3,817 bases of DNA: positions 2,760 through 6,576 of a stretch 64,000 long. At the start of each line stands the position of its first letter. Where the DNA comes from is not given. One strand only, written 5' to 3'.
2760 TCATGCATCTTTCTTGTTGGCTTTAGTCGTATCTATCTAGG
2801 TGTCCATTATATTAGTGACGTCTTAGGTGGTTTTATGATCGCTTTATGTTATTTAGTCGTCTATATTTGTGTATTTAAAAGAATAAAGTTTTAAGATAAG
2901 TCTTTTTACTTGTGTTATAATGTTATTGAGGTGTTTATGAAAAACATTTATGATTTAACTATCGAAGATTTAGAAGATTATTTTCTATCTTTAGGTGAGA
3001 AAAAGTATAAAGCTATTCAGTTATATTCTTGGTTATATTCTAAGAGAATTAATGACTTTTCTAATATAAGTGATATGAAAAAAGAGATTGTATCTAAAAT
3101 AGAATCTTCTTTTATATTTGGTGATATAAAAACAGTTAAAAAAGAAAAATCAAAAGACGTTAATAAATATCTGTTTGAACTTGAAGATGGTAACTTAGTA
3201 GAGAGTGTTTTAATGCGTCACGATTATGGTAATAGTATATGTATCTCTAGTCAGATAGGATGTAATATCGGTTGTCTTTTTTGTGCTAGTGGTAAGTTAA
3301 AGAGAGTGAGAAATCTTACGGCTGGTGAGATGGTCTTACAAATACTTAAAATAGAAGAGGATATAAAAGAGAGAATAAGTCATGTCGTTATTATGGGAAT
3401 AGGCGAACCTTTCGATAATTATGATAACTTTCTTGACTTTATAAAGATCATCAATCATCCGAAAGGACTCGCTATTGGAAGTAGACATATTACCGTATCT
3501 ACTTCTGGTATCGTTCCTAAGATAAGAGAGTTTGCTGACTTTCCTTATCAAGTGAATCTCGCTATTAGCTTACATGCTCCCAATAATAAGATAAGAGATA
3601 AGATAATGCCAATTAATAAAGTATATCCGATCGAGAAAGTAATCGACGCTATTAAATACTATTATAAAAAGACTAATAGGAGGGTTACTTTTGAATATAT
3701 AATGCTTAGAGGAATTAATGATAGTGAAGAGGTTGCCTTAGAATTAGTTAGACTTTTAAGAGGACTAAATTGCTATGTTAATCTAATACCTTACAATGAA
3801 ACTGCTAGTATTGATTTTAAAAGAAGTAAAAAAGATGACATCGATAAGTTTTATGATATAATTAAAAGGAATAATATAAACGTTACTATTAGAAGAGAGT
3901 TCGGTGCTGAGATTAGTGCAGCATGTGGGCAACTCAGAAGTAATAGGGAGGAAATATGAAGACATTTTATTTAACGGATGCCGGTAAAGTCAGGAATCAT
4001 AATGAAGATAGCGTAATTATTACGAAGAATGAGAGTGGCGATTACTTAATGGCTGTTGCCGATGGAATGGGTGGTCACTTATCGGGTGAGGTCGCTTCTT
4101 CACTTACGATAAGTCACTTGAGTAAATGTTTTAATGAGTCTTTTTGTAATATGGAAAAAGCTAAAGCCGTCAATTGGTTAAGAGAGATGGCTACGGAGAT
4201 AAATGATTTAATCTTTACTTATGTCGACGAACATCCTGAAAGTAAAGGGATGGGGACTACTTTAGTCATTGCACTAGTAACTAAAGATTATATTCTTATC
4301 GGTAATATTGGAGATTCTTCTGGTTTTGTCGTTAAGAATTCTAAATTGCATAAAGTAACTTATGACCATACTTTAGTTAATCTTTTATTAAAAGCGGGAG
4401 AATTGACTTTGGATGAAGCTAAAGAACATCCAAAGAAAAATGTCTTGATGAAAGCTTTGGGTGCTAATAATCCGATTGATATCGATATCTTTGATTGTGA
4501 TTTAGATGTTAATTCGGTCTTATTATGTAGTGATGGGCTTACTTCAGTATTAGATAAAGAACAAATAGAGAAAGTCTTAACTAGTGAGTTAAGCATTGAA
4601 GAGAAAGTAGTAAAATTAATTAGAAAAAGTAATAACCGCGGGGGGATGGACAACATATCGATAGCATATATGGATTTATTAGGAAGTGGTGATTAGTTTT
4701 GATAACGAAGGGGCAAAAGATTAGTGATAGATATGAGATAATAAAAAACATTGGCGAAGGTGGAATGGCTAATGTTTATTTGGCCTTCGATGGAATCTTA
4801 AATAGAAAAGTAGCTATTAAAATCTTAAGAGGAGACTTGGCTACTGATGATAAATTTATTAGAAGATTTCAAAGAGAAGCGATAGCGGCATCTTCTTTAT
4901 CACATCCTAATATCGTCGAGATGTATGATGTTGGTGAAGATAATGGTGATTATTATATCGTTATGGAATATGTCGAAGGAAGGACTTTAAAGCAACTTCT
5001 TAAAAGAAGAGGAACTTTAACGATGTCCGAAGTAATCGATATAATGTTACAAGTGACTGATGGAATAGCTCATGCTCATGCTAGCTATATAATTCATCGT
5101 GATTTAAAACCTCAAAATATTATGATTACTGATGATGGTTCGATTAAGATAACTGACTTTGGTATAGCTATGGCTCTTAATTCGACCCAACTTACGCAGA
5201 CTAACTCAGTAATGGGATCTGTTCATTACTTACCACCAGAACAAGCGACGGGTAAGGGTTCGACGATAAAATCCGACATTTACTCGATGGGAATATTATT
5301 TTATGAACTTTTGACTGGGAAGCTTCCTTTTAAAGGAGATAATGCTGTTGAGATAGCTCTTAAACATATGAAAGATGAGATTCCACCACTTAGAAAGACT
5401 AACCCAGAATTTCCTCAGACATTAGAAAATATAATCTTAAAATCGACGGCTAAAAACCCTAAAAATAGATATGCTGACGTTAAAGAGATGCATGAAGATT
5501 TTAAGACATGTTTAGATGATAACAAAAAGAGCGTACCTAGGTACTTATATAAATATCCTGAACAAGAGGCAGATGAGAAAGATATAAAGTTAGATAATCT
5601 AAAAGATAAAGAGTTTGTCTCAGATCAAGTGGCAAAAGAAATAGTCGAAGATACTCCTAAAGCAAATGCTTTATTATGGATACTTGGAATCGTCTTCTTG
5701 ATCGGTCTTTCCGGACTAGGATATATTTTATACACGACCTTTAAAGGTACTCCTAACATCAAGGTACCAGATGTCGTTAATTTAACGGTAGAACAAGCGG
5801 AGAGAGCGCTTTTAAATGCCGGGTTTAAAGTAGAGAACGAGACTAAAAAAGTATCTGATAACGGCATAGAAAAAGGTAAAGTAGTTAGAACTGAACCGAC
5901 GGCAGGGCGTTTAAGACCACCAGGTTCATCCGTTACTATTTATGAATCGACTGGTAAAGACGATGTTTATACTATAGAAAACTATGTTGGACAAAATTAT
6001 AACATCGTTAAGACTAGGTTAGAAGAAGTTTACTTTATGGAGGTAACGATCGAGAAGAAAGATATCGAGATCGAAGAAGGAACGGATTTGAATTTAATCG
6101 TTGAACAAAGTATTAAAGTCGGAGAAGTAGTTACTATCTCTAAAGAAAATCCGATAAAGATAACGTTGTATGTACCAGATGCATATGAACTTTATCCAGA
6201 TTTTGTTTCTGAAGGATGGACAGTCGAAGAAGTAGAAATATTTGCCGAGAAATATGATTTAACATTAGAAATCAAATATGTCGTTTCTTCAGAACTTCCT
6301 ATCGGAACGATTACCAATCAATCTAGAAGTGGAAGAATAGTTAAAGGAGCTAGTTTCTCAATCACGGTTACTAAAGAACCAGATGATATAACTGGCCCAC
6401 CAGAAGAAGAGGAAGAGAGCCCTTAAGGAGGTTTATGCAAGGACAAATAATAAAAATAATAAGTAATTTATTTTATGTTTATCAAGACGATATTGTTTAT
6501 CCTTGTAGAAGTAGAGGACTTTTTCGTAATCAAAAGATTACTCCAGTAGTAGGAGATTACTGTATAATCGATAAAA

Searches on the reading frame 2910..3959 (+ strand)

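Call 72: search_protein_families(library=pfam, proteins=[window:2910-3959:+], max_evalue=0.00001)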
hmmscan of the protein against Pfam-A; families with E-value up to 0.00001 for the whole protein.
window:2910-3959:+ (349 aa): 2 families
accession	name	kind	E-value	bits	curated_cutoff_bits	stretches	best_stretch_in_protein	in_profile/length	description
PF04055.27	Radical_SAM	-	2.2e-21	77.2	29.5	1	113-279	2-165/166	Radical SAM superfamily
PF21016.3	RlmN_N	-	6.2e-14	51.9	24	1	12-66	2-56/60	Ribosomal RNA large subunit methyltransferase N-terminal domain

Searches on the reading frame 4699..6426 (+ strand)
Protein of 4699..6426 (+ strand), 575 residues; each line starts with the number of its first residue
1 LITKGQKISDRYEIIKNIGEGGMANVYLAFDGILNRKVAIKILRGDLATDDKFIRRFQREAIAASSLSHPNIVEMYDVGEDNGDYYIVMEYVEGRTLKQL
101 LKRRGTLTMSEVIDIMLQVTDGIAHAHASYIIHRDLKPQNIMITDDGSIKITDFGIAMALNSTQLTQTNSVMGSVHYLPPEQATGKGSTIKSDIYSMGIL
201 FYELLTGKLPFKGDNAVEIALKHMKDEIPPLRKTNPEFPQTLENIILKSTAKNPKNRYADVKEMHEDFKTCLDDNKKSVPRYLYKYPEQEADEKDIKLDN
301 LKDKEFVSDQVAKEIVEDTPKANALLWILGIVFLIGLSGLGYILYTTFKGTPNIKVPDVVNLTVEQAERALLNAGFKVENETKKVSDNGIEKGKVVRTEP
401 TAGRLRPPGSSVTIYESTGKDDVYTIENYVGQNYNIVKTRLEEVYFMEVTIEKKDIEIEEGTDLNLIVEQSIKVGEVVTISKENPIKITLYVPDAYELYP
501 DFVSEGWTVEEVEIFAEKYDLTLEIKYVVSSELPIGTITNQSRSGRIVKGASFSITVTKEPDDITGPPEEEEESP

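Call 72: search_protein_families(library=pfam, proteins=[window:4699-6426:+], max_evalue=0.00001)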
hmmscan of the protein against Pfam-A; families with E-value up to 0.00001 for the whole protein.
window:4699-6426:+ (575 aa): 4 families
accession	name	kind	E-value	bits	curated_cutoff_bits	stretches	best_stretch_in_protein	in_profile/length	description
PF00069.31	Pkinase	-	5.2e-61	206.8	31.7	1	12-259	1-253/263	Protein kinase domain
PF07714.23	PK_Tyr_Ser-Thr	-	1.7e-43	149.3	23.1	1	13-264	2-254/258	Protein tyrosine and serine/threonine kinase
PF03793.24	PASTA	-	1.1e-21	77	23.2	1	354-417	1-63/64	PASTA domain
PF03109.22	ABC1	-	3.2e-07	30.2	22.9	1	83-164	141-221/244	ABC1 atypical kinase-like domain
